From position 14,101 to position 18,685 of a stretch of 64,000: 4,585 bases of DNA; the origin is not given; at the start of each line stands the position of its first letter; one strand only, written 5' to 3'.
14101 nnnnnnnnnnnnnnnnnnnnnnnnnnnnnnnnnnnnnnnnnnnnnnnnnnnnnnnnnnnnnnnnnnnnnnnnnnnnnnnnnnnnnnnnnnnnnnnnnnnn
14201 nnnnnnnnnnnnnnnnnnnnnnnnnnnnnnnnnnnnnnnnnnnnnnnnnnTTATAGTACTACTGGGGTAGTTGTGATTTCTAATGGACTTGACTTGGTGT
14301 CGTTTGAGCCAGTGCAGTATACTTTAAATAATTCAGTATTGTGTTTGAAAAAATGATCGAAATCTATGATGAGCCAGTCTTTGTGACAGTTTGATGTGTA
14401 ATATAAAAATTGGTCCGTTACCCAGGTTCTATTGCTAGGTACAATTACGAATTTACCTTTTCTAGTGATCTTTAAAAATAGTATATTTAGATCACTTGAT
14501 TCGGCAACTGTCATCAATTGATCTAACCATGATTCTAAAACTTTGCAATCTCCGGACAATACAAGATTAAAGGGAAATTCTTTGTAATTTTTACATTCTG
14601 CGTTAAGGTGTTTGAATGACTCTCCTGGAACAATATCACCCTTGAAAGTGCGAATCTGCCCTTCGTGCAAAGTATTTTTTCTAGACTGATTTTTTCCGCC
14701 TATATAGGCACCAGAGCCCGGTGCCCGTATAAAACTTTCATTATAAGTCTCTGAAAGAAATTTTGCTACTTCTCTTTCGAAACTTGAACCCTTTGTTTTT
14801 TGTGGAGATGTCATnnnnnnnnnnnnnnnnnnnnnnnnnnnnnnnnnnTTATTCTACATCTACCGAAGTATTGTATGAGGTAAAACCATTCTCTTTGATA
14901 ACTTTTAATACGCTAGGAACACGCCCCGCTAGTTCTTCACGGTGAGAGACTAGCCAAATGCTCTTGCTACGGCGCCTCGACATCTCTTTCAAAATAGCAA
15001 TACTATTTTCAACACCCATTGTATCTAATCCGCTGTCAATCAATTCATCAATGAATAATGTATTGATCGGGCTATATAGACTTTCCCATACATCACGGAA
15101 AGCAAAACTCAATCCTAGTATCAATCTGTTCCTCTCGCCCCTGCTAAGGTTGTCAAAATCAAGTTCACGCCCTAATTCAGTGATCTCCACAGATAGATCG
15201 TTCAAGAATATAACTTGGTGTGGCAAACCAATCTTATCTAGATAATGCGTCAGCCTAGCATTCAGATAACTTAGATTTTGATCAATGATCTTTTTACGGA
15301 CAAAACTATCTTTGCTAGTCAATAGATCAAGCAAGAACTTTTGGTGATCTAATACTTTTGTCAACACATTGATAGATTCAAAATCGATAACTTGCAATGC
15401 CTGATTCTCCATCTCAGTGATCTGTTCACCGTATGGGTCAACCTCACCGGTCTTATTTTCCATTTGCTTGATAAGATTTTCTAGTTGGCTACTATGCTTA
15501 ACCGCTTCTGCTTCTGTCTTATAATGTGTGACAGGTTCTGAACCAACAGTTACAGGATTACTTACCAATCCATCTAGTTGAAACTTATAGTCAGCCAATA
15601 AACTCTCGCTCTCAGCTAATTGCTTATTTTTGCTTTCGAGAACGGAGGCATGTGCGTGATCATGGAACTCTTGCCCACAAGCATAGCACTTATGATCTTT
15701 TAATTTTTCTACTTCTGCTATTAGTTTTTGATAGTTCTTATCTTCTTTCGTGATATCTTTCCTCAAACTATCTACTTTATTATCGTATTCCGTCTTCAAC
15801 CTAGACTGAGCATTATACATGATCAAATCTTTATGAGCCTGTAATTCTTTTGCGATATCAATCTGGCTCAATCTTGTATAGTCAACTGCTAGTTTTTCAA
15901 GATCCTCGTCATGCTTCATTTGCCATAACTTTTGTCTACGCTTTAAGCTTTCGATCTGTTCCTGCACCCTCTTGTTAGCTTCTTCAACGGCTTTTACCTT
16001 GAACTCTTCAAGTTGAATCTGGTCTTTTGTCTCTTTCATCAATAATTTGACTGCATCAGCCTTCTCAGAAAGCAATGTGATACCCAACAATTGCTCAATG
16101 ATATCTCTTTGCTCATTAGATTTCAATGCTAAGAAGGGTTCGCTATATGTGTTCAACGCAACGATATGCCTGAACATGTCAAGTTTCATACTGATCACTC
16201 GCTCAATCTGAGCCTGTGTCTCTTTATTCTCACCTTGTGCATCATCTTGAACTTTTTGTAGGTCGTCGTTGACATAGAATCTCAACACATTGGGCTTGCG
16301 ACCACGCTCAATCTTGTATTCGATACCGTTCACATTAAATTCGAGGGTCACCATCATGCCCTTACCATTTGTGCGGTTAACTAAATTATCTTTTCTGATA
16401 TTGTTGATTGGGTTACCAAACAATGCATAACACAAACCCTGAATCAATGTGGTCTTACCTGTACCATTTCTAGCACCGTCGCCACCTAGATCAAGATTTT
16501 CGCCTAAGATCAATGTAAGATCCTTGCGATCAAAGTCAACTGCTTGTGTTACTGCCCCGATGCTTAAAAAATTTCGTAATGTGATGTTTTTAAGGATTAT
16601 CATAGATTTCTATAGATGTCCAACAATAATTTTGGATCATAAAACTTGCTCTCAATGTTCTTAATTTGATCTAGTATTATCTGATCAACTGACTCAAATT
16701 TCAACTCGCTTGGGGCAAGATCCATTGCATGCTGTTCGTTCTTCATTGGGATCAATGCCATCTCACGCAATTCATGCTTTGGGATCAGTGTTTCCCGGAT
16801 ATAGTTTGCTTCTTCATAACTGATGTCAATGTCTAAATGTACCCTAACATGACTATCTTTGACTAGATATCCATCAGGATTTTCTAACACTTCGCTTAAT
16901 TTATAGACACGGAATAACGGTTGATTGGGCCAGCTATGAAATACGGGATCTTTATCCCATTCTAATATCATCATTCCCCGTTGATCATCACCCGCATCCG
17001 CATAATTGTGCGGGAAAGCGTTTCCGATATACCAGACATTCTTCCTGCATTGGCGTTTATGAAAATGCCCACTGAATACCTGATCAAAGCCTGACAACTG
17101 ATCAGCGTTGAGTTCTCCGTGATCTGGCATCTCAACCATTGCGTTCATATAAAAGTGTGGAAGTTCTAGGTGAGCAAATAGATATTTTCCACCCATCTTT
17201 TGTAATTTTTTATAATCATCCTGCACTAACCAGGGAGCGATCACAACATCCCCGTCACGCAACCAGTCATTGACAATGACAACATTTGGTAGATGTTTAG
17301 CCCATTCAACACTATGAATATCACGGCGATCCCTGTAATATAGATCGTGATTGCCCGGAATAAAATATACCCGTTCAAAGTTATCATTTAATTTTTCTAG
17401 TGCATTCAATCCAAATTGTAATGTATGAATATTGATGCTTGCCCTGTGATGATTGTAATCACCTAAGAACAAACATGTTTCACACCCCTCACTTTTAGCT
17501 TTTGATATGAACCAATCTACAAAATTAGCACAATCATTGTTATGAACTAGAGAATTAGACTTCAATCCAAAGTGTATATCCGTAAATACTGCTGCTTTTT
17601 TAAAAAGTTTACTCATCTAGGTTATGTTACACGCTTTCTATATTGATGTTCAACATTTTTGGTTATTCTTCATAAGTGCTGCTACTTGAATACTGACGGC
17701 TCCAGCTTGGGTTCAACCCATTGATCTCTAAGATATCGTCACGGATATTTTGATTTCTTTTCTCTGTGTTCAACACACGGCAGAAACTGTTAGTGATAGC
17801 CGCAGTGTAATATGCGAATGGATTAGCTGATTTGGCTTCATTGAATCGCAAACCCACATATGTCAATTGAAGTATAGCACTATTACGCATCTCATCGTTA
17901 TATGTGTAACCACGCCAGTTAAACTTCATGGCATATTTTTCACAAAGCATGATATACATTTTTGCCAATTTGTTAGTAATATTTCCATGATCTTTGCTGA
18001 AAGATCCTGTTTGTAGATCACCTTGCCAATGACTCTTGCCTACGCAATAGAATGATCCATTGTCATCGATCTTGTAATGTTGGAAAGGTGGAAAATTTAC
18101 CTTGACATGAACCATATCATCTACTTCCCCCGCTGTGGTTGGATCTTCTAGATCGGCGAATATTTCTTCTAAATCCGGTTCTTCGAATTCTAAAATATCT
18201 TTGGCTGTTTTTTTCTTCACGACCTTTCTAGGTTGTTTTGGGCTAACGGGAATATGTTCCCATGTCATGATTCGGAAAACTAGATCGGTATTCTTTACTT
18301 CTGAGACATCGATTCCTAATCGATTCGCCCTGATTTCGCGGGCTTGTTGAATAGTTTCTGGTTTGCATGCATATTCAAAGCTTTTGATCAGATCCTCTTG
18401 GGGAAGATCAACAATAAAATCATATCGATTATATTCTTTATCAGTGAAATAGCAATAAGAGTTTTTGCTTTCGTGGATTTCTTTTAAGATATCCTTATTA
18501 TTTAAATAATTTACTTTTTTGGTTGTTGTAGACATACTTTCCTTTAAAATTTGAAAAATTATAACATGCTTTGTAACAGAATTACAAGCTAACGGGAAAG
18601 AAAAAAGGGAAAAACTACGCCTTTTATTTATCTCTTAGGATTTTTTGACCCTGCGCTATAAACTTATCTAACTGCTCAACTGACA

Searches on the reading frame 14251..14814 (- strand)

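Call 7: search_protein_families(library=pfam, proteins=[window:14251-14814:-], max_evalue=0.01)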
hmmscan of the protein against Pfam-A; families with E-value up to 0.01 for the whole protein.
window:14251-14814:- (187 aa): 1 family
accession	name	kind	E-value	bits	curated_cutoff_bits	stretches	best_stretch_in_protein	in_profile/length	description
PF24608.2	PDDEXK_15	-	2.5e-24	86.5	27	1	5-134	2-120/164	Phage putative PDDEXK endonuclease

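Call 8: search_protein_families(library=phrogs, proteins=[window:14251-14814:-], max_evalue=0.01)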
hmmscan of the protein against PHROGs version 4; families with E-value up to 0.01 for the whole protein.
window:14251-14814:- (187 aa): 1 family
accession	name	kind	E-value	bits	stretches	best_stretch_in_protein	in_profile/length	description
phrog_244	-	DNA, RNA and nucleotide metabolism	5.2e-18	67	1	1-166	4-159/186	RusA-like Holliday junction resolvase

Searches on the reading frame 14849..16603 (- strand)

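Call 7: search_protein_families(library=pfam, proteins=[window:14849-16603:-], max_evalue=0.01)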
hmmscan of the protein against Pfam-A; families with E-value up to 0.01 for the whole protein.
window:14849-16603:- (584 aa): 2 families
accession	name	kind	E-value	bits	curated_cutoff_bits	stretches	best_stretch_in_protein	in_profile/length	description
PF13476.12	AAA_23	-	6.1e-14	53.6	27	1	7-220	2-196/201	AAA domain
PF02463.25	SMC_N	-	3.4e-07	30.4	40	1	4-573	2-217/220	RecF/RecN/SMC N terminal domain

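Call 8: search_protein_families(library=phrogs, proteins=[window:14849-16603:-], max_evalue=0.01)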
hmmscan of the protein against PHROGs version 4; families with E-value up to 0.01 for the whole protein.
window:14849-16603:- (584 aa): 2 families
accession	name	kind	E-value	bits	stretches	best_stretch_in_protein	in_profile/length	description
phrog_77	-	DNA, RNA and nucleotide metabolism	1.3e-98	332.7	1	1-578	295-953/967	SbcC-like subunit of palindrome specific endonuclease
phrog_21388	-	DNA, RNA and nucleotide metabolism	4.9e-18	66.4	1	1-111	1-112/126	exonuclease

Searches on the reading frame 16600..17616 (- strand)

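Call 7: search_protein_families(library=pfam, proteins=[window:16600-17616:-], max_evalue=0.01)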
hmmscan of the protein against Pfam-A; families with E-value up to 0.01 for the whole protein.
window:16600-17616:- (338 aa): 2 families
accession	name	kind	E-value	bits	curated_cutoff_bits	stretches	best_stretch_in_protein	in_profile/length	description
PF00149.33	Metallophos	-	4.7e-06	27.6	21.5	1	8-187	3-190/191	Calcineurin-like phosphoesterase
PF12850.12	Metallophos_2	-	0.0003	21.3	27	1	8-196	3-129/154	Calcineurin-like phosphoesterase superfamily domain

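Call 8: search_protein_families(library=phrogs, proteins=[window:16600-17616:-], max_evalue=0.01)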
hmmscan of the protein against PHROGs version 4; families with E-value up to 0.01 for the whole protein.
window:16600-17616:- (338 aa): 3 families
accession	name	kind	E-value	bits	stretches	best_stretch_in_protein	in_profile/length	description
phrog_100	-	DNA, RNA and nucleotide metabolism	1.2e-64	220.3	1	3-336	26-373/989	SbcD-like subunit of palindrome specific endonuclease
phrog_1649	-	other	4.5e-11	42.9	1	5-117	35-139/308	metallo-phosphoesterase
phrog_34949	-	unknown function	0.0015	19.2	0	40-96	45-102/243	-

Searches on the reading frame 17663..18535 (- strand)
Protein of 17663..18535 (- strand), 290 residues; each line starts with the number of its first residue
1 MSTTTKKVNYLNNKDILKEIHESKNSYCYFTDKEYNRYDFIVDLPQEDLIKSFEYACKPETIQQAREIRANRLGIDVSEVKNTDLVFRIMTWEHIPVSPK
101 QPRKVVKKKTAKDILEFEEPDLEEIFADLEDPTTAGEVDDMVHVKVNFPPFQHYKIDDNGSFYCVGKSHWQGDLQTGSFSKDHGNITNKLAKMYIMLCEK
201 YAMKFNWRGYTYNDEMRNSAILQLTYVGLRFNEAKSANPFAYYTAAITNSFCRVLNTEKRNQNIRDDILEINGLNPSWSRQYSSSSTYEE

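Call 109: search_protein_families(library=phrogs, proteins=[window:17663-18535:-], max_evalue=0.00001)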
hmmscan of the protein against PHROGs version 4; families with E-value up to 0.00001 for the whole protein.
window:17663-18535:- (290 aa): 2 families
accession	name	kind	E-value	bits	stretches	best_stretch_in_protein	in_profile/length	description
phrog_12791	-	transcription regulation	4.2e-76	256.9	1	4-285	3-273/286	sigma factor for late transcription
phrog_234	-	transcription regulation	3.9e-21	77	1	181-280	35-134/181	late sigma transcription factor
